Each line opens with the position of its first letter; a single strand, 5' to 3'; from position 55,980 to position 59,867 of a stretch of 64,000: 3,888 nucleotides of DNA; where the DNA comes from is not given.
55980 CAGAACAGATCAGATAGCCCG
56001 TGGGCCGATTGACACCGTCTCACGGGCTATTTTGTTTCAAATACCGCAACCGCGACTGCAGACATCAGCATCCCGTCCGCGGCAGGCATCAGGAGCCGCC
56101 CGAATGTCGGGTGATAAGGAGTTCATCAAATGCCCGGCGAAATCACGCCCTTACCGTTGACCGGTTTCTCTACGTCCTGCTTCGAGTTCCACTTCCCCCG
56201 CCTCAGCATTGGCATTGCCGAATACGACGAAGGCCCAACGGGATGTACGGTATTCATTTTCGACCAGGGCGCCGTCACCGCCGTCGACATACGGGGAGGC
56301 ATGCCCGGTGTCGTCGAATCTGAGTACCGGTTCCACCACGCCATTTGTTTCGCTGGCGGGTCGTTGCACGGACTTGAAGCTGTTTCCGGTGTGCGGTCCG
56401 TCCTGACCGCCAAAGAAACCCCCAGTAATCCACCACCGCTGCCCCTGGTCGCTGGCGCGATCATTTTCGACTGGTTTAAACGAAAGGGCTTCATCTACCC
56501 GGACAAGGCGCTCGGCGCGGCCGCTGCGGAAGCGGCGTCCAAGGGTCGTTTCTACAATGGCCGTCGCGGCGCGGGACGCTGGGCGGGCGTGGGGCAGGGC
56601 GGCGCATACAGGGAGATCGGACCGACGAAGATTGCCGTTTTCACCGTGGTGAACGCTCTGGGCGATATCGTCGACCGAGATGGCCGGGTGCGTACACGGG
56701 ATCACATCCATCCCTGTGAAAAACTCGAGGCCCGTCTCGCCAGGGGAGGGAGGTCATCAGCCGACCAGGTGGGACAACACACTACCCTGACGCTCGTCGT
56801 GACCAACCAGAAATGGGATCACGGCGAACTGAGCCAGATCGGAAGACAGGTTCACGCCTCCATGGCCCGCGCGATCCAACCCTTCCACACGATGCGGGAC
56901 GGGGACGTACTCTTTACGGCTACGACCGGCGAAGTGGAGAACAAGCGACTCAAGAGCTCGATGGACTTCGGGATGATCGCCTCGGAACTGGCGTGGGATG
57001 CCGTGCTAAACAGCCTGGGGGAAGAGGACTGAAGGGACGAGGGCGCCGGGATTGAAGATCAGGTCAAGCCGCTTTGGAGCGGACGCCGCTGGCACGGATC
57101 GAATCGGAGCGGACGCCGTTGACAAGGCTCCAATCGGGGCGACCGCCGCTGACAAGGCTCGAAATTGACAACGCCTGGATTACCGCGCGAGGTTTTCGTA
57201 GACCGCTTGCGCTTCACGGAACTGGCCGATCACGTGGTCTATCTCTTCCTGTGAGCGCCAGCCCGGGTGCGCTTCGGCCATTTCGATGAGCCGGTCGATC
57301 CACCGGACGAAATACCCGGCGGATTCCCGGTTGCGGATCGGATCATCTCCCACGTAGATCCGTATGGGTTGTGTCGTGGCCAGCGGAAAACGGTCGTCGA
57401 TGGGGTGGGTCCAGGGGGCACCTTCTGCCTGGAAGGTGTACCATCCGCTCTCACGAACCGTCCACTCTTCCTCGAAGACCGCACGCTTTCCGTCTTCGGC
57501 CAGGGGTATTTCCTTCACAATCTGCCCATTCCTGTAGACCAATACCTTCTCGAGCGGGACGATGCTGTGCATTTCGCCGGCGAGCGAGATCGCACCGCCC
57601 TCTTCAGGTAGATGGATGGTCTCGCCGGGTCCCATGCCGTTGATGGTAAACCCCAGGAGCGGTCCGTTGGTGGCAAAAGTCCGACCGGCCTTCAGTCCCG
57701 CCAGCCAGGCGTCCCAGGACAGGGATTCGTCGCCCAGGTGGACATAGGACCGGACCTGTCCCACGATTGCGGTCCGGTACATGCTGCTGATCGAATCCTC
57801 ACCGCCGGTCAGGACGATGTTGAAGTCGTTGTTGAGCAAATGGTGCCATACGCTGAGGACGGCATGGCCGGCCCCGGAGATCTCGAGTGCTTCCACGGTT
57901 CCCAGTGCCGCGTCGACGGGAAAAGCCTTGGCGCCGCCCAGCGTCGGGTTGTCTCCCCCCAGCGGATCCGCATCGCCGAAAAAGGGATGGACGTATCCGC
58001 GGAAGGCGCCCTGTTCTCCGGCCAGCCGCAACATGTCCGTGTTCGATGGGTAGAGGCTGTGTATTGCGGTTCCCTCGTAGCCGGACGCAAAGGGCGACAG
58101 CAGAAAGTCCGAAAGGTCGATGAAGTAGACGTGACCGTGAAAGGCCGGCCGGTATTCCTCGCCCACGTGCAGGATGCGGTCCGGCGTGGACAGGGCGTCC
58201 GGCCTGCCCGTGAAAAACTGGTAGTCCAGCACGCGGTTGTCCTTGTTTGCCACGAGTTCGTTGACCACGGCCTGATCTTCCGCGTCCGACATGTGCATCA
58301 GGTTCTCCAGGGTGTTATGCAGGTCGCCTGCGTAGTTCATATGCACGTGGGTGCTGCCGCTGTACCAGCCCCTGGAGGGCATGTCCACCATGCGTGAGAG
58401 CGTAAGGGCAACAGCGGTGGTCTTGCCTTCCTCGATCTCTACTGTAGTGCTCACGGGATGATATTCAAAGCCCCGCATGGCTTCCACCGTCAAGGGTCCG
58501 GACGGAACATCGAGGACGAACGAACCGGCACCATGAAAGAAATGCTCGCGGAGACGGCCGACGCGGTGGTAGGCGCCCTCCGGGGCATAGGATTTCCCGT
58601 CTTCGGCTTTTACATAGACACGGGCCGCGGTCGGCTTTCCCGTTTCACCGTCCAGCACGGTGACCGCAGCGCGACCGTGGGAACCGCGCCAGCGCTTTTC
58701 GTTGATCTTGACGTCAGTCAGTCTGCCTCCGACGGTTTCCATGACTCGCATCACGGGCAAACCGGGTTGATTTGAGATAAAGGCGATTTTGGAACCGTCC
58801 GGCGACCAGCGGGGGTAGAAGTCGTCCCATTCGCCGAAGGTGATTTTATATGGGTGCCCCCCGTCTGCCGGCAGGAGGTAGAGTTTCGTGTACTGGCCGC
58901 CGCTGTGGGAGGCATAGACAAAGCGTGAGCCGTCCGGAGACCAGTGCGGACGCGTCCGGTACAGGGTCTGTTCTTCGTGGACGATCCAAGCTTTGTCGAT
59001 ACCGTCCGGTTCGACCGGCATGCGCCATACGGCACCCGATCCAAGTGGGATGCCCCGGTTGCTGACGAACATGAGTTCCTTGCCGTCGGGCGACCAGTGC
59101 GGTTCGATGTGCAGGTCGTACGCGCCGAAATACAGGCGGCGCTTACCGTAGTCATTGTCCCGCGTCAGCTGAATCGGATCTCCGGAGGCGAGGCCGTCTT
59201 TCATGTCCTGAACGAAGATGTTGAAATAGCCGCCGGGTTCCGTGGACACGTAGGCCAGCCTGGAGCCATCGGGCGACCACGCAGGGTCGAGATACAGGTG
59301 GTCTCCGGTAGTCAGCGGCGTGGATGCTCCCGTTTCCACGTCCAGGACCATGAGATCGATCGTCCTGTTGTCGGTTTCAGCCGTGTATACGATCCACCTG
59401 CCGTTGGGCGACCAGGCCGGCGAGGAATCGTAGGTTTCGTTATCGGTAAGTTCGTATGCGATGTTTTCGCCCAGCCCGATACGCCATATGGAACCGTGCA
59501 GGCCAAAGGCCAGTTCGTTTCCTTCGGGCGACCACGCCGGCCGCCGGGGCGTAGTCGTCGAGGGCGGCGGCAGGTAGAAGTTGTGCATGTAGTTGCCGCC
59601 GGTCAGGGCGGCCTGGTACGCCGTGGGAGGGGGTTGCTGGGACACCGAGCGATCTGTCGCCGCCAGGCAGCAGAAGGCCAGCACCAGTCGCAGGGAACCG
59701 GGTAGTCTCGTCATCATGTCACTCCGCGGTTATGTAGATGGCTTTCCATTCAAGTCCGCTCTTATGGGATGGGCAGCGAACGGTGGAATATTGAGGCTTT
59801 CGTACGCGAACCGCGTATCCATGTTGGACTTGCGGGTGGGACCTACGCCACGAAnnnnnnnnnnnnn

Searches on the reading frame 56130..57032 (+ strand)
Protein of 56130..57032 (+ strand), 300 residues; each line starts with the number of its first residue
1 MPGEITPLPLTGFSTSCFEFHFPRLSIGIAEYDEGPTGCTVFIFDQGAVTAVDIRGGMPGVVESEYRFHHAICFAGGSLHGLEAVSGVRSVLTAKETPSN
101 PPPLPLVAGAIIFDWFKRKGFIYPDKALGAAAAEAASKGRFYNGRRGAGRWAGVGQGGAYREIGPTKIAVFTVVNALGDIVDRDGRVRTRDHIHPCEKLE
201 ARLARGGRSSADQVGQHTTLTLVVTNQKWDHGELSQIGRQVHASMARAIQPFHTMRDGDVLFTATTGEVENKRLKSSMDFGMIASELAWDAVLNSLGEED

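Call 59: search_protein_families(library=pfam, proteins=[window:56130-57032:+], max_evalue=0.0001)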
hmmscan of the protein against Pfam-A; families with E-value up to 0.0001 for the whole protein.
window:56130-57032:+ (300 aa): 1 family
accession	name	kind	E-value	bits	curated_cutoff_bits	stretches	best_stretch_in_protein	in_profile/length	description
PF03576.19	Peptidase_S58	-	5.9e-13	49.4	23.9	1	35-295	22-292/307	Peptidase family S58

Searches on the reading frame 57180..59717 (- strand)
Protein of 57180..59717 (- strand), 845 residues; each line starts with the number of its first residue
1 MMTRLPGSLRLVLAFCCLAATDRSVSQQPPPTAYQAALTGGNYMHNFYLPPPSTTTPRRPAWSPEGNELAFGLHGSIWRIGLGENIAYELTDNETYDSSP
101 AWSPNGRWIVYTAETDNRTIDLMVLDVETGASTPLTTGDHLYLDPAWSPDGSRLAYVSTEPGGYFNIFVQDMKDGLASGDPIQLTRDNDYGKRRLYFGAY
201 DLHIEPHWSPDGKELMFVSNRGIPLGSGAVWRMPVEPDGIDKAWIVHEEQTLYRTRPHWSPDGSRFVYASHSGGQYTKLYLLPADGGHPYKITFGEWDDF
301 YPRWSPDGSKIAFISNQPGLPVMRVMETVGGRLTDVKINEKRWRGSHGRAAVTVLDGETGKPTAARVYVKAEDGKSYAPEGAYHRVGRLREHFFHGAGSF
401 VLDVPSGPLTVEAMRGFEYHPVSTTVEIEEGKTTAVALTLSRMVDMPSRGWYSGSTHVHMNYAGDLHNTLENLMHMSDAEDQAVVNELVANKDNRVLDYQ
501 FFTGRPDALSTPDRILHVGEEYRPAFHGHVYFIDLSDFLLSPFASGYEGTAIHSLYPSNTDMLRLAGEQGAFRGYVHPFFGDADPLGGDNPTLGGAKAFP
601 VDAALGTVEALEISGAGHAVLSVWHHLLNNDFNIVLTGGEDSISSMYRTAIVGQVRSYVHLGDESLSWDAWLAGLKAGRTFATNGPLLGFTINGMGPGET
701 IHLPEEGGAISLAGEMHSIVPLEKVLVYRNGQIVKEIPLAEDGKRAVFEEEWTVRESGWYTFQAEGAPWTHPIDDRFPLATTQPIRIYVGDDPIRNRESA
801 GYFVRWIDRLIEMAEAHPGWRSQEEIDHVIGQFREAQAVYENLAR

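Call 59: search_protein_families(library=pfam, proteins=[window:57180-59717:-], max_evalue=0.0001)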
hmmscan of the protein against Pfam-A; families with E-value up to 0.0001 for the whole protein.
window:57180-59717:- (845 aa): 3 families
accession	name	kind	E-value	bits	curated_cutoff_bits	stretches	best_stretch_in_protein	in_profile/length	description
PF07676.18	PD40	-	5.2e-33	112.7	20.9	2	133-169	2-38/38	WD40-like Beta Propeller Repeat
PF00930.27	DPPIV_N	-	6.8e-15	55.1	22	1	121-219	24-119/354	Dipeptidyl peptidase IV (DPP IV) N-terminal region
PF25174.1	Beta-prop_THOC3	-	6.1e-05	22.6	305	0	61-159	9-108/272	THOC3 beta-propeller domain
